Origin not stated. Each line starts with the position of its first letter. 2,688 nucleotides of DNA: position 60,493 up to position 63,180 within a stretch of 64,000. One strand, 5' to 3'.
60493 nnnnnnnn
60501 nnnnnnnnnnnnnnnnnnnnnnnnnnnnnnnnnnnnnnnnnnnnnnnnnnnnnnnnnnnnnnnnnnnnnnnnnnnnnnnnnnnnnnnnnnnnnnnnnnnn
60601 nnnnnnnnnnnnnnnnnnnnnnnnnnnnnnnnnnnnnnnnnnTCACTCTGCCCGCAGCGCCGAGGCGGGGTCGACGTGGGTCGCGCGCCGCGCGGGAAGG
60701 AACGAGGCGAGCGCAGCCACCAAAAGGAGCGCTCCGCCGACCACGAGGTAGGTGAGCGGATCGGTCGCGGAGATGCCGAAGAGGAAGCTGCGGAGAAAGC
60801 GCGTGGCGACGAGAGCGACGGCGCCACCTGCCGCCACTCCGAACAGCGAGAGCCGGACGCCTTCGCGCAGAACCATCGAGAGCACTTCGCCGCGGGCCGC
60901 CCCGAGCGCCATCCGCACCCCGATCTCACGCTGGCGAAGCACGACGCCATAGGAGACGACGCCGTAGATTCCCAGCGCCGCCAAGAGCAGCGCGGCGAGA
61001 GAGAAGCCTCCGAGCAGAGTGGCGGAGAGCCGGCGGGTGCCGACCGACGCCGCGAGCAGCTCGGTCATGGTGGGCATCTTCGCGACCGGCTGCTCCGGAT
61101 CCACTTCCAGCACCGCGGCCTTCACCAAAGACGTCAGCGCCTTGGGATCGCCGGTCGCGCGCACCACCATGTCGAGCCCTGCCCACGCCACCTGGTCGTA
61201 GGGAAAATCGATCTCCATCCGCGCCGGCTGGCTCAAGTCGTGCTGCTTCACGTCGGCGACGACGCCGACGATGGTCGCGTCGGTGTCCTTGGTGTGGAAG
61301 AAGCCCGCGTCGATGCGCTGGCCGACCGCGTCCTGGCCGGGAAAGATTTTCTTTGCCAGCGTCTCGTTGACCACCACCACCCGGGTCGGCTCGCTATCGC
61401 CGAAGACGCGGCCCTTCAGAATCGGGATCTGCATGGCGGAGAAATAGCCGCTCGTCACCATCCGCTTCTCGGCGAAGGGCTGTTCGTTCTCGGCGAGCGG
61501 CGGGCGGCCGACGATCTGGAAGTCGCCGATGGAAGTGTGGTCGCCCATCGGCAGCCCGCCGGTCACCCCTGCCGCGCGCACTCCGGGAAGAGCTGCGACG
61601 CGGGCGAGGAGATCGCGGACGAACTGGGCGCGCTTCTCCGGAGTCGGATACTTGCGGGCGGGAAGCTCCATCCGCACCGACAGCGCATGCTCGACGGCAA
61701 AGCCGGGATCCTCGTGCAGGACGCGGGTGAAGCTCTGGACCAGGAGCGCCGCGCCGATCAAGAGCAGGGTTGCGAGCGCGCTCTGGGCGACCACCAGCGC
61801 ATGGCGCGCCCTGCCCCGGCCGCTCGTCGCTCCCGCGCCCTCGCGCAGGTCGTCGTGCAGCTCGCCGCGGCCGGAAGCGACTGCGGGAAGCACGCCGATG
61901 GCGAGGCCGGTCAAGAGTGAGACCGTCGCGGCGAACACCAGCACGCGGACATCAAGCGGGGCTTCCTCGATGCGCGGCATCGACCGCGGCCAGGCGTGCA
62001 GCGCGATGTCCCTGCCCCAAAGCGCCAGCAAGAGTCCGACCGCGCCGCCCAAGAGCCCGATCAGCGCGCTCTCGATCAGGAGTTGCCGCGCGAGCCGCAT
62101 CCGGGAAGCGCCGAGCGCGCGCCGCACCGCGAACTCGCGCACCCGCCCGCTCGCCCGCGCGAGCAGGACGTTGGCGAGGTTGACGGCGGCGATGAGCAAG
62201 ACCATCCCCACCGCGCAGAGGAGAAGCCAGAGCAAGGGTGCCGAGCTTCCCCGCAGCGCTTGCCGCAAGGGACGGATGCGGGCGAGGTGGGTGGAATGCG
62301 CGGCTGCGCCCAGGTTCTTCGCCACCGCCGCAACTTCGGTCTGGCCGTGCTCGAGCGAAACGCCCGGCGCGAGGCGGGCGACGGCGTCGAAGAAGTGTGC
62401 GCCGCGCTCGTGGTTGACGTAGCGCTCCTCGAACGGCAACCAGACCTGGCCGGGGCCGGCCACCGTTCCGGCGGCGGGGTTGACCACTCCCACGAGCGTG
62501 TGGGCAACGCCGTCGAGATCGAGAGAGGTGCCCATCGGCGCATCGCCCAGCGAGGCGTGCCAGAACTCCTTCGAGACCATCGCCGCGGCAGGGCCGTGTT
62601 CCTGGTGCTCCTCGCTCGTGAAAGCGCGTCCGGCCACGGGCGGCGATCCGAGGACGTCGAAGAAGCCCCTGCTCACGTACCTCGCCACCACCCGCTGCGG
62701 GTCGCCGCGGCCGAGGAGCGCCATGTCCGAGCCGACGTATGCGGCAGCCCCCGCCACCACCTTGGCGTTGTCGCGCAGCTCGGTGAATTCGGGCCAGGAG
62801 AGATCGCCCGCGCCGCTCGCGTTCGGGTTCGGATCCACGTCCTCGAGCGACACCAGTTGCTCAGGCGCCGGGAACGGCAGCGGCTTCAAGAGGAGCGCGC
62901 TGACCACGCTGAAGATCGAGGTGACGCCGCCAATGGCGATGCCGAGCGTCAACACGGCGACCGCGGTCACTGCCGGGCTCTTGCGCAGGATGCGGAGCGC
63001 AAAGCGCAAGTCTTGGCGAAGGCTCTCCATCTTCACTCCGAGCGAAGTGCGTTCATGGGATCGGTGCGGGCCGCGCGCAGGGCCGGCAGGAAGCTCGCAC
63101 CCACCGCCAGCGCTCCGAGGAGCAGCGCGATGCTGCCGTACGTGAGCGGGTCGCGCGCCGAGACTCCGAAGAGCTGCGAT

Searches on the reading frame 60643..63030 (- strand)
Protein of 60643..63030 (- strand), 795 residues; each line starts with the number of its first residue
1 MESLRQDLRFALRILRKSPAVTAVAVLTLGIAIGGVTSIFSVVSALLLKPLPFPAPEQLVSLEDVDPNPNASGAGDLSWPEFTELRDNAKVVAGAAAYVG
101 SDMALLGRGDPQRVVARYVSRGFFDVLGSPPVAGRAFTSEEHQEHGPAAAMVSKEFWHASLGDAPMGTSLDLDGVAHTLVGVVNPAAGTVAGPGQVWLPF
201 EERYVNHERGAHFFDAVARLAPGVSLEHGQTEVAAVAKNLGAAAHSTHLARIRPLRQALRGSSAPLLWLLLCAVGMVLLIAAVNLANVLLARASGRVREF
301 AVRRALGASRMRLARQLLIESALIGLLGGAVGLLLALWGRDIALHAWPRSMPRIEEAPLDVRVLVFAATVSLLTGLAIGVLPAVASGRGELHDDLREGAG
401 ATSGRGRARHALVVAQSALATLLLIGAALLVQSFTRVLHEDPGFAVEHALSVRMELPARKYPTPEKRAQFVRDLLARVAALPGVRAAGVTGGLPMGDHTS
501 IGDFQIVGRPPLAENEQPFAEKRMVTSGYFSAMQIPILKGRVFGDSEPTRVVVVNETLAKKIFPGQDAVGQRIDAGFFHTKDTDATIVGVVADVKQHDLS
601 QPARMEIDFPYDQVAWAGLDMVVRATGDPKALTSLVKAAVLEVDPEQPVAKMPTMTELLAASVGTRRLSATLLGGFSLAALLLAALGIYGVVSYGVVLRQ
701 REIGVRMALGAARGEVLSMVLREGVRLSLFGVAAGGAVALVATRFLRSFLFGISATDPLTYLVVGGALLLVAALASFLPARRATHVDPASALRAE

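Call 59: find_encoding_contigs(protein=window:60643-63030:-, flank=10000, max_places=4)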
Protein window:60643-63030:- (795 aa): 1 contig read that carries it; 1 place shown.
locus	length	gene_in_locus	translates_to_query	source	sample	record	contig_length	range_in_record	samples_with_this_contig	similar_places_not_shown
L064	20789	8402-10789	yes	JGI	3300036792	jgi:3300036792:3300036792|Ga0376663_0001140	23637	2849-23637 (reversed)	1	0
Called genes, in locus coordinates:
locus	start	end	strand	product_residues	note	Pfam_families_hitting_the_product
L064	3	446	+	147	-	PF25989:YknX_C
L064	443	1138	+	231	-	PF02463:SMC_N (faint), PF00005:ABC_tran, PF13304:AAA_21 (faint)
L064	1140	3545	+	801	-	PF12704:MacB_PCD, PF02687:FtsX, PF12704:MacB_PCD, PF02687:FtsX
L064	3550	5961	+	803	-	PF12704:MacB_PCD, PF02687:FtsX, PF12704:MacB_PCD, PF02687:FtsX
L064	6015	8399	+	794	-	PF12704:MacB_PCD, PF02687:FtsX, PF12704:MacB_PCD, PF02687:FtsX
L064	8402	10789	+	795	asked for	PF12704:MacB_PCD, PF02687:FtsX, PF12704:MacB_PCD, PF02687:FtsX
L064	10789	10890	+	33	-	-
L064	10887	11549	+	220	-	PF00005:ABC_tran, PF13304:AAA_21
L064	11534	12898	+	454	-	PF00072:Response_reg, PF00158:Sigma54_activat, PF14532:Sigma54_activ_2, PF00004:AAA (weak), PF07728:AAA_5 (weak), PF25601:AAA_lid_14, PF02954:HTH_8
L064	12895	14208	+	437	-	PF02518:HATPase_c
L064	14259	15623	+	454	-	PF00072:Response_reg, PF00158:Sigma54_activat, PF14532:Sigma54_activ_2, PF07724:AAA_2 (weak), PF25601:AAA_lid_14, PF02954:HTH_8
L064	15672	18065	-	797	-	PF00989:PAS (faint), PF08448:PAS_4 (faint), PF13188:PAS_8 (weak), PF00990:GGDEF, PF00563:EAL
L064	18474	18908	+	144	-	-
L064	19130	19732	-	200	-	PF13360:PQQ_2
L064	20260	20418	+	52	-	-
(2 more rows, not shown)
